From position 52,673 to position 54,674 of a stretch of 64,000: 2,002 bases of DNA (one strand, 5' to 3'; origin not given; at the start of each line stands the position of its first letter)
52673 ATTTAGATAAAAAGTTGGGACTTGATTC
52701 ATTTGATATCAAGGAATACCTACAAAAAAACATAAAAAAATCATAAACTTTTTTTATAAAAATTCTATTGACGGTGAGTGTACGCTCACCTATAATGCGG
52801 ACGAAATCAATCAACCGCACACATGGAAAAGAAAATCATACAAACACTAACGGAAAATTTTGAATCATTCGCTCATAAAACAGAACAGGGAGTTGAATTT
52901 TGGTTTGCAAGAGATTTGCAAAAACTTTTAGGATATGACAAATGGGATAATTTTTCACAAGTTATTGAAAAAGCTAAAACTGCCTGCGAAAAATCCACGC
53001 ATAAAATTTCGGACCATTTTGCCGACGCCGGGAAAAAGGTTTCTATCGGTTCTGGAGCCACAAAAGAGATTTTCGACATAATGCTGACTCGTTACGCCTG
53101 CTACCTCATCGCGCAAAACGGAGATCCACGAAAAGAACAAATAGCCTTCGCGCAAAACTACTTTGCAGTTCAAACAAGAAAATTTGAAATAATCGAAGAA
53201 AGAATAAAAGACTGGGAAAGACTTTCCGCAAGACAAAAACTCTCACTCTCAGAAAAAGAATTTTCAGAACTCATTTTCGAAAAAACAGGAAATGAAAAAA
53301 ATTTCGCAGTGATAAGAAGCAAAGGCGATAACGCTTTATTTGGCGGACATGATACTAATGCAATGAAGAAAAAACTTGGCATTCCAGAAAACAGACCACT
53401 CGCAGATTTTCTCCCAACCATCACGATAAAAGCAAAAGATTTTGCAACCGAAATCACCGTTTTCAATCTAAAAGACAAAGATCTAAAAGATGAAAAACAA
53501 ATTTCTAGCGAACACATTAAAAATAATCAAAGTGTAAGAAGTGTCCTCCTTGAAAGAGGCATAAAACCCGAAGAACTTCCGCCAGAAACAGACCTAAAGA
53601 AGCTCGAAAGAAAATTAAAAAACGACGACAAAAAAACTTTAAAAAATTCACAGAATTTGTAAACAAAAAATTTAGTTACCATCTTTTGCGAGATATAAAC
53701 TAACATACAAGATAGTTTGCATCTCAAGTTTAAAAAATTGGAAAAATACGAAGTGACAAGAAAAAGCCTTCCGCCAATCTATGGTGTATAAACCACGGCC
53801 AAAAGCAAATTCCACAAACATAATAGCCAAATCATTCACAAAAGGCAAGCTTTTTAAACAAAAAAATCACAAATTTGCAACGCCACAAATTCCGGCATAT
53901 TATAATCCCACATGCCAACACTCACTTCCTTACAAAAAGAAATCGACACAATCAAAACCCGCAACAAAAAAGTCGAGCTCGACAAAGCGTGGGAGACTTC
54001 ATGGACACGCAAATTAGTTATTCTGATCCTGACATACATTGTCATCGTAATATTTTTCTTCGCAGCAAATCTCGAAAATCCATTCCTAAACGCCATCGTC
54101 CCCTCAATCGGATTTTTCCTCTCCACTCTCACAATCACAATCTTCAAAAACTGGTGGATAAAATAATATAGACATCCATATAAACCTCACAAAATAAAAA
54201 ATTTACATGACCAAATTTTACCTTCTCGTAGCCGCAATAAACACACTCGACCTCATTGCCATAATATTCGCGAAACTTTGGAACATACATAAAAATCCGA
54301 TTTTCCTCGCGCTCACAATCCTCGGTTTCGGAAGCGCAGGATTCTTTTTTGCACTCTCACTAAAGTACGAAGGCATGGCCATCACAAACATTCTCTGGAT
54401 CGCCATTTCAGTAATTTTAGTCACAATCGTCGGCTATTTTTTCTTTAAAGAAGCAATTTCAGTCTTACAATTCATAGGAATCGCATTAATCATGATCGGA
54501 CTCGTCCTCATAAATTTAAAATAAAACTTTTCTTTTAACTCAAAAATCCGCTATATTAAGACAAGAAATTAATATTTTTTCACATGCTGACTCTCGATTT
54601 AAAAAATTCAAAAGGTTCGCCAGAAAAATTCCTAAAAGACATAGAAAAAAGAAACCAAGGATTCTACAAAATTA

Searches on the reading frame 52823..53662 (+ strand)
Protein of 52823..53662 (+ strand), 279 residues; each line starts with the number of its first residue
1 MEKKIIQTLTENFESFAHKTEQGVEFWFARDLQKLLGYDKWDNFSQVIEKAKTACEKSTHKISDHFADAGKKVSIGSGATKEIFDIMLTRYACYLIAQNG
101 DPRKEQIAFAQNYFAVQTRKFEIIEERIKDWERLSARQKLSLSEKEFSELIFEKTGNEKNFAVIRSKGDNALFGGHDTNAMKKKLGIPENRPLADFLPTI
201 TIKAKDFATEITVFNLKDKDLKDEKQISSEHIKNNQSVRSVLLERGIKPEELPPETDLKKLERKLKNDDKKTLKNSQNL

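Call 4: search_protein_families(library=pfam, proteins=[window:52823-53662:+], max_evalue=1)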
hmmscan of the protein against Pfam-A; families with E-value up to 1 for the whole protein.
window:52823-53662:+ (279 aa): 1 family
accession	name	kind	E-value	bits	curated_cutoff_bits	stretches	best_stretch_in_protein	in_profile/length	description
PF02498.22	Bro-N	-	1e-11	45.7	25.6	1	20-110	6-88/96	BRO family, N-terminal domain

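Call 5: search_protein_families(library=padloc, proteins=[window:52823-53662:+], max_evalue=1)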
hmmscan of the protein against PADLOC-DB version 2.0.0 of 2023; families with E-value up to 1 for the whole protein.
window:52823-53662:+ (279 aa): 4 families
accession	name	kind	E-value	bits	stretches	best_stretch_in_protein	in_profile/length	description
PDLC04919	PDC-S13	-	1.5e-117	389.9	1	1-276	1-277/281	-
PDLC03083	Specificity_I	-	6.7e-54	181.1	1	10-272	2-273/717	Type I specificity subunit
PDLC04871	PDC-S05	-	3.4e-28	96.8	1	2-128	3-129/468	-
PDLC04918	PDC-S13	-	1.2e-21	75.8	2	11-74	10-73/214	-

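Call 6: search_protein_families(library=ncbifam, proteins=[window:52823-53662:+], max_evalue=1)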
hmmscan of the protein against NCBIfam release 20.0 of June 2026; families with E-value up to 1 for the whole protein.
window:52823-53662:+ (279 aa): 2 families
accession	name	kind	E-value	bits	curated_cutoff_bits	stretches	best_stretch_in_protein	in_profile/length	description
NF008573.0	PRK11525.1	equivalog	1.1e-110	369.6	242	1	1-278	1-286/288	DNA damage-inducible protein D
NF008063.0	PRK10797.1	subfamily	0.00046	19.4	375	1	20-162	47-178/302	glutamate/aspartate ABC transporter substrate-binding protein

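Call 7: search_protein_families(library=phrogs, proteins=[window:52823-53662:+], max_evalue=1)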
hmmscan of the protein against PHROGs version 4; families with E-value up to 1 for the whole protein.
window:52823-53662:+ (279 aa): 5 families
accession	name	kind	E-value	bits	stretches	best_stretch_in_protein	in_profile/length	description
phrog_8036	-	unknown function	7.1e-91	305.5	1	8-278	21-288/290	-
phrog_22279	-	unknown function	0.014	16.2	1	88-102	22-36/38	-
phrog_31129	-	unknown function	0.03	15.2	1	87-106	50-69/74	-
phrog_7718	-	unknown function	0.035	14.9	0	42-122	19-100/180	-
phrog_606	-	head and packaging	0.1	13.7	0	12-58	63-109/167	terminase small subunit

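Call 94: search_dna_similar(query=window:52823-53662:+, collection=plasmids, mode=protein, max_rows=12)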
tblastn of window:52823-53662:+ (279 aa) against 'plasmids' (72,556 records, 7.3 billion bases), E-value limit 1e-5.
Records with a match: 57; places in all: 61; records where one place covers at least 80% of the query: 30.
Best place of each record, by identity: 60-80% 2; <60% 55.
By first word of the organism name: Chondrinema 19; Zymomonas 7; Bernardetia 6; Nostoc 5; Escherichia 3; Streptococcus 3; Parabacteroides 2; Thiothrix 2; Neisseria 2; Flammeovirgaceae 1; and 7 more.
By predicted mobility (MOB-suite, as given by PLSDB): non-mobilizable 52; conjugative 4; mobilizable 1.
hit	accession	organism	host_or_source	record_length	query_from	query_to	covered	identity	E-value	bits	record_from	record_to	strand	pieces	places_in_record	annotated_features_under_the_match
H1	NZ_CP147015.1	Bernardetia sp. MNP-M8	grean alga,grean algae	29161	1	263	94%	68.4%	4e-118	379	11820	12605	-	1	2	dinD: DNA damage-inducible protein D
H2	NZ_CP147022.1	Bernardetia sp. ABR2-2B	grean alga,grean algae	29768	1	263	94%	68.1%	7e-118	378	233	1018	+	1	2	dinD: DNA damage-inducible protein D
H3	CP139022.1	Flammeovirgaceae bacterium SG7u.111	Seagrass,tissue sample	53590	6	263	92%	57.8%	8e-96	315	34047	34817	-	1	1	dinD: DNA damage-inducible protein D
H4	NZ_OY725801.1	Parabacteroides distasonis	-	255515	1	263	94%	56.4%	1e-91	303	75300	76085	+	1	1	dinD: DNA damage-inducible protein D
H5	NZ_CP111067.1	Chondrinema litorale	Seaweed,red alga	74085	6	263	92%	56.2%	2e-90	299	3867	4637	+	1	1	dinD: DNA damage-inducible protein D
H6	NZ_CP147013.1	Bernardetia sp. MNP-M8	grean alga,grean algae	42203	1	263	94%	52.1%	3e-83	279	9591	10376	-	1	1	dinD: DNA damage-inducible protein D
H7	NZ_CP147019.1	Bernardetia sp. Wsw4-3y2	Red alga,Red algae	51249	1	263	94%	52.1%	3e-83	279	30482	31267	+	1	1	dinD: DNA damage-inducible protein D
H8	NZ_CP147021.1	Bernardetia sp. ABR2-2B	grean alga,grean algae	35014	1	263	94%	50.6%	5e-81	272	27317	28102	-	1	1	dinD: DNA damage-inducible protein D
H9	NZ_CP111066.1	Chondrinema litorale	Seaweed,red alga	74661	1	258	92%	51.2%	5e-70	241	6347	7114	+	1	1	dinD: DNA damage-inducible protein D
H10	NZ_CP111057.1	Chondrinema litorale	Seaweed,red alga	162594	1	263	94%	48.7%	3e-77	262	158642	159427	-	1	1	dinD: DNA damage-inducible protein D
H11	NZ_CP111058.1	Chondrinema litorale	Seaweed,red alga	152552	1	260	93%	46.5%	5e-68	235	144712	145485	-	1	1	dinD: DNA damage-inducible protein D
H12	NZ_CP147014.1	Bernardetia sp. MNP-M8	grean alga,grean algae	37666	1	199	71%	48.7%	6e-55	197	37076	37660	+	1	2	none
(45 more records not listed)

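Call 96: get_annotated_region(hit=H1, flank=6000)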
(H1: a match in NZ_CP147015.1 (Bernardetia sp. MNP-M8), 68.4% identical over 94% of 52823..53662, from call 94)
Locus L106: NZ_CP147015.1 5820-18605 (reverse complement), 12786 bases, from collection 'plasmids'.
description: Bernardetia sp. MNP-M8 plasmid plasm3, complete sequence
organism: Bernardetia sp. MNP-M8 (NCBI taxid 3127470)
taxonomy: Bacteria; Bacteroidota; Cytophagia; Cytophagales; Bernardetiaceae; Bernardetia; Bernardetia sp. MNP-M8
host: -; source: grean alga,grean algae; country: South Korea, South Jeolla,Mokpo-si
typing (MOB-suite, as given by PLSDB): non-mobilizable
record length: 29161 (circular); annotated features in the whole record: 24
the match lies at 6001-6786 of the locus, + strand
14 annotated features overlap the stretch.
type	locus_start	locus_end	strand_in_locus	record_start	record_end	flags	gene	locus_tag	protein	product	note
CDS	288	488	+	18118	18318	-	-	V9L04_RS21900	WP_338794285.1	hypothetical protein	-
CDS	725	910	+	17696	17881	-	-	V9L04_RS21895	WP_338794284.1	hypothetical protein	-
CDS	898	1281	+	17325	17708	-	-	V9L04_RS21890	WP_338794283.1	transposase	-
CDS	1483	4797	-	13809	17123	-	-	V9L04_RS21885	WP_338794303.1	DEAD/DEAH box helicase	-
CDS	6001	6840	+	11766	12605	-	dinD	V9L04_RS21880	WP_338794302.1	DNA damage-inducible protein D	-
CDS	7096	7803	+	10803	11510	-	-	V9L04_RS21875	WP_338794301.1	hypothetical protein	-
CDS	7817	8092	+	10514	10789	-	-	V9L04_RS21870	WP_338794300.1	hypothetical protein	-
CDS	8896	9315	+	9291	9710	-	-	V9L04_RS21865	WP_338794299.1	hypothetical protein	-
CDS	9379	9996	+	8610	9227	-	-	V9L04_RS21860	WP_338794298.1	hypothetical protein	-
CDS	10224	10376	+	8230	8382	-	-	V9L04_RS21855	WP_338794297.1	hypothetical protein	-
CDS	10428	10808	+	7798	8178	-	-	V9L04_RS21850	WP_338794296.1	hypothetical protein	-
CDS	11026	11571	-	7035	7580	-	-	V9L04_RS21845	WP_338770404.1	helix-turn-helix transcriptional regulator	GO:0006355 - regulation of DNA-templated transcription [Evidence IEA]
CDS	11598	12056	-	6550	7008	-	-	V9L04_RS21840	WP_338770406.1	heme-binding domain-containing protein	-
CDS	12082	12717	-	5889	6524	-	-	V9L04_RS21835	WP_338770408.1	DUF3347 domain-containing protein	-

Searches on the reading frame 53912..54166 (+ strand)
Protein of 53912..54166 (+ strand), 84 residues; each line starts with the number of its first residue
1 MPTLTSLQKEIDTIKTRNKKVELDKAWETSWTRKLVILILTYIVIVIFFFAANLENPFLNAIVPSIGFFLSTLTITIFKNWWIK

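Call 4: search_protein_families(library=pfam, proteins=[window:53912-54166:+], max_evalue=1)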
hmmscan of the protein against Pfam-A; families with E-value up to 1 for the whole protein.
window:53912-54166:+ (84 aa): 1 family
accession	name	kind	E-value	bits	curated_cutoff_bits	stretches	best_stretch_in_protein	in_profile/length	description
PF07331.16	TctB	-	0.14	12.8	29.1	1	20-82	53-111/137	Tripartite tricarboxylate transporter TctB family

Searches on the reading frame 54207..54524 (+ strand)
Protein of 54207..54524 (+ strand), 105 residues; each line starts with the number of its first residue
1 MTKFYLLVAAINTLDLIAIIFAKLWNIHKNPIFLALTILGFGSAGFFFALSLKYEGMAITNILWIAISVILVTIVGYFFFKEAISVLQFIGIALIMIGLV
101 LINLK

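Call 4: search_protein_families(library=pfam, proteins=[window:54207-54524:+], max_evalue=1)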
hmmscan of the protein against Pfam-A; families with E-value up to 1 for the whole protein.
window:54207-54524:+ (105 aa): 3 families
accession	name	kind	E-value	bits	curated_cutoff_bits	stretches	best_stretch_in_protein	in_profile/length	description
PF00893.25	Multi_Drug_Res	-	3.3e-07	31.2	23.7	1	4-95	3-93/93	Small Multidrug Resistance protein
PF00892.27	EamA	-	4.5e-07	30.7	28.2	1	8-103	40-134/135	EamA-like transporter family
PF10639.15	TMEM234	-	0.011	16.2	30.1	1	25-102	36-112/113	Putative transmembrane family 234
